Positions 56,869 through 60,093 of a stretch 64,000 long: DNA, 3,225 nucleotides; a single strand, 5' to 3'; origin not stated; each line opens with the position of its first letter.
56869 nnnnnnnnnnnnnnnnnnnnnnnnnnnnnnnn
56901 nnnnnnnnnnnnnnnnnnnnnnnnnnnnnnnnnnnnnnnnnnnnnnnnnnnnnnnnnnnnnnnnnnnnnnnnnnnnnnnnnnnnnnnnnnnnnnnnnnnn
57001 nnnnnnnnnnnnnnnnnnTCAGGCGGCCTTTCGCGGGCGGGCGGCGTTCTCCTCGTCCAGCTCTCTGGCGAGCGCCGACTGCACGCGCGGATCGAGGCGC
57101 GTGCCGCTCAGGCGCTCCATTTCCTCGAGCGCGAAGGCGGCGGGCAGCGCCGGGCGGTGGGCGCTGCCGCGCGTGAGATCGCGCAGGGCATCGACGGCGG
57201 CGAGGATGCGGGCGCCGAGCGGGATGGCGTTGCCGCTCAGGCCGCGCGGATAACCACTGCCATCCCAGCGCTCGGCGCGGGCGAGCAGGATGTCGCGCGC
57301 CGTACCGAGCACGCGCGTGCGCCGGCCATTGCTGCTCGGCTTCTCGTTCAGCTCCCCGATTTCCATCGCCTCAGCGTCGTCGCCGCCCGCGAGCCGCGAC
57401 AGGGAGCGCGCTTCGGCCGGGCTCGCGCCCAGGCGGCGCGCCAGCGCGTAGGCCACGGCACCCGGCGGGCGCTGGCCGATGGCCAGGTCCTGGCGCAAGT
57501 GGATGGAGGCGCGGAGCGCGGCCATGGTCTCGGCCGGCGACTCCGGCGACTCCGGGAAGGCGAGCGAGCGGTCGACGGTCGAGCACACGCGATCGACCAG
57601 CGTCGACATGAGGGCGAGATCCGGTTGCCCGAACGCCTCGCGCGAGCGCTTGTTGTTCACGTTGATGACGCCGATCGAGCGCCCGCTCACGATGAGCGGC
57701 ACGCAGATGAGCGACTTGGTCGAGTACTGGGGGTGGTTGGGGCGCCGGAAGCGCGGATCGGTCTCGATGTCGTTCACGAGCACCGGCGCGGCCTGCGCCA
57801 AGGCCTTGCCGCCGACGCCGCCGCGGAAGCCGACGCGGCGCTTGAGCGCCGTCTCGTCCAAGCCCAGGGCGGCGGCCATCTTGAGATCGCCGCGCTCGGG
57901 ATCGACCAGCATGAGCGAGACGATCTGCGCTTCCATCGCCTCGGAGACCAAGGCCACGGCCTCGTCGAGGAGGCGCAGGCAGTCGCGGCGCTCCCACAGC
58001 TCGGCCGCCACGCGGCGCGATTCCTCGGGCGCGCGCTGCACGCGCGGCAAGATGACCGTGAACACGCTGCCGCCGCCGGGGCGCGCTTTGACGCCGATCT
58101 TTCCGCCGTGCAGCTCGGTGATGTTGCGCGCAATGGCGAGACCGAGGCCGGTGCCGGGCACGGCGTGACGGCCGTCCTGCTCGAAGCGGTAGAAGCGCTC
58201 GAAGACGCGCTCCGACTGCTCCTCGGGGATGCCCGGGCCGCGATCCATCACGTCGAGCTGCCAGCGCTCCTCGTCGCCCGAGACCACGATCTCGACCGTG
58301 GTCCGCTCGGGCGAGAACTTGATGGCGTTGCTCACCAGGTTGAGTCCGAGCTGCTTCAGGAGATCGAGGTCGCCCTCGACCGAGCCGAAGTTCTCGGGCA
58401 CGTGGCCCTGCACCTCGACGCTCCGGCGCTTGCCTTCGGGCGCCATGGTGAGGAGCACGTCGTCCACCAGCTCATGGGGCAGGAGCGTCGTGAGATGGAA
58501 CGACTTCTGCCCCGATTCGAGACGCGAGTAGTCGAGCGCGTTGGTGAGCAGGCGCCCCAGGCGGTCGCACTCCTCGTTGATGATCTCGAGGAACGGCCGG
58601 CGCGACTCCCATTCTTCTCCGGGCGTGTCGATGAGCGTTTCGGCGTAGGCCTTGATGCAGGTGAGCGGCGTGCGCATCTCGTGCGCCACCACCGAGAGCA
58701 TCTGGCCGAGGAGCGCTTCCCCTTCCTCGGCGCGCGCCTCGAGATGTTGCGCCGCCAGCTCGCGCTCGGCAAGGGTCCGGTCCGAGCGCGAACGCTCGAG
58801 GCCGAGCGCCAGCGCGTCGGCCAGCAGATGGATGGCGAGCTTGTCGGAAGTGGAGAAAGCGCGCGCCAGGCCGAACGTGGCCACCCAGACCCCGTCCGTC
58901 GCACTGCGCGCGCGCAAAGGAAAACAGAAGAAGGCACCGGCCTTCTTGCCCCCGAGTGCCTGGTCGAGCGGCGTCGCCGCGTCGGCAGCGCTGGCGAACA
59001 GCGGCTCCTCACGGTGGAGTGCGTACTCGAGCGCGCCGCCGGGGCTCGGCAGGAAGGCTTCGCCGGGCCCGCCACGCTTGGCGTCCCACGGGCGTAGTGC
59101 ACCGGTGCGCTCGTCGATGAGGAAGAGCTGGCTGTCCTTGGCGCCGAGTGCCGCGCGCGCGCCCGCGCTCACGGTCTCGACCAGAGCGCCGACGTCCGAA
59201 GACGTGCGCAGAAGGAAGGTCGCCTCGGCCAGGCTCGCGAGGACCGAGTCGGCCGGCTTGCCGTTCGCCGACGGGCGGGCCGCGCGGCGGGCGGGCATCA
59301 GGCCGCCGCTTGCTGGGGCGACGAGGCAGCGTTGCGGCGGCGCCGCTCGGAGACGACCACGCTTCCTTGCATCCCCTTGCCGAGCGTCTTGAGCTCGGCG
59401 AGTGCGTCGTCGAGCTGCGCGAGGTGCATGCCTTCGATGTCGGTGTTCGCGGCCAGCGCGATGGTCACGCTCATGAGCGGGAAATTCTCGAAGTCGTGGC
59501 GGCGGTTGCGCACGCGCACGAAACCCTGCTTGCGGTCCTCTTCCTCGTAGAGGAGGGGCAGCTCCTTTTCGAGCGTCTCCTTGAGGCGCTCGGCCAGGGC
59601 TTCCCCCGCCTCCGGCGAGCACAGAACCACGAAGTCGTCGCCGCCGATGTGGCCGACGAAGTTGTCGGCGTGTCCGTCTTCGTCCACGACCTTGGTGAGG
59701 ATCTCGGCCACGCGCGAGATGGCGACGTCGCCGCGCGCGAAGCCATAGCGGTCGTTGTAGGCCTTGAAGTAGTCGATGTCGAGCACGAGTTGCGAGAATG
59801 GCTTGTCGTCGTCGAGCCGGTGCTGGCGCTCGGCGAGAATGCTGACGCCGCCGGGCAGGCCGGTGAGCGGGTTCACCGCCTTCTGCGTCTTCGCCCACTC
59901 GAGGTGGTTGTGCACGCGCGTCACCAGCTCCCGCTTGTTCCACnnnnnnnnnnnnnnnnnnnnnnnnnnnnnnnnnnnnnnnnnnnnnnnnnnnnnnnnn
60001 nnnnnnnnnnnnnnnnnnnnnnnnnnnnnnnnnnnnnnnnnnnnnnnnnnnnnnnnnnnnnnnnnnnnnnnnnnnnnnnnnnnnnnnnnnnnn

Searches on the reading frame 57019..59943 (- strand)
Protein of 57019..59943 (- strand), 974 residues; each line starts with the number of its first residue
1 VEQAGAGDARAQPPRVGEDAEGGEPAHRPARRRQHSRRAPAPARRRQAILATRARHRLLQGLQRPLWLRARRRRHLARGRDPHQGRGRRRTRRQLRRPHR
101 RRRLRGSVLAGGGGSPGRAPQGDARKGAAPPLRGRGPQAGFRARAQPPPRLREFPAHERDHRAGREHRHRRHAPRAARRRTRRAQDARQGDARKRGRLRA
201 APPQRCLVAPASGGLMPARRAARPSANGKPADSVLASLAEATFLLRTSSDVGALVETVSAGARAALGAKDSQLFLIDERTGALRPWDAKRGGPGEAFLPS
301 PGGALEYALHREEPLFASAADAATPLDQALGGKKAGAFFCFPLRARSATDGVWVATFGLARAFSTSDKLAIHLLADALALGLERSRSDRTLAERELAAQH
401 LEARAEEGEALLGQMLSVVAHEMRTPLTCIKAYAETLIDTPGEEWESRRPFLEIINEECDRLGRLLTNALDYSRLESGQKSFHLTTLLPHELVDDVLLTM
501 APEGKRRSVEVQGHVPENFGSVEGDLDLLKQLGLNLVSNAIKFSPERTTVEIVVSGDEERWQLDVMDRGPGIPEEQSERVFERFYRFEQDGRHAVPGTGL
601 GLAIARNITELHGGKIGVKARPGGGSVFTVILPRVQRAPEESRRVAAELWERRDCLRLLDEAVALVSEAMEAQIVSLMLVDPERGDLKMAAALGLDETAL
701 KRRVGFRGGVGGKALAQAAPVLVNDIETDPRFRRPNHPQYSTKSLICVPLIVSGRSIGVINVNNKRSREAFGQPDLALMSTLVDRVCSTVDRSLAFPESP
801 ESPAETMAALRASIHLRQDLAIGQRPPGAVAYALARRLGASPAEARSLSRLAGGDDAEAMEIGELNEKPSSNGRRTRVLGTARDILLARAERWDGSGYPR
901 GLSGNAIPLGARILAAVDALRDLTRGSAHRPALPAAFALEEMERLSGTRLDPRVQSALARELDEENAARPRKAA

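Call 65: search_protein_families(library=pfam, proteins=[window:57019-59943:-], max_evalue=0.001)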
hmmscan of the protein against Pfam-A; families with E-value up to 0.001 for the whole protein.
window:57019-59943:- (974 aa): 6 families
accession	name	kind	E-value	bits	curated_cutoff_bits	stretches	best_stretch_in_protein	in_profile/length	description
PF02518.31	HATPase_c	-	2.5e-29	102.4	26.4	1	524-634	1-109/111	Histidine kinase-, DNA gyrase B-, and HSP90-like ATPase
PF13185.12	GAF_2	-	4.5e-19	69.4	28.6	1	658-784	7-129/136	GAF domain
PF01590.32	GAF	-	6.3e-19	69.3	22.4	1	657-786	4-129/133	GAF domain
PF13487.12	HD_5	-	3.5e-17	63.1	27.2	1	884-954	100-170/170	HD domain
PF00512.31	HisKA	-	2.6e-16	59.9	26.9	1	412-478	2-66/66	His Kinase A (phospho-acceptor) domain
PF13492.12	GAF_3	-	3.2e-13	50.7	27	1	658-787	5-124/129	GAF domain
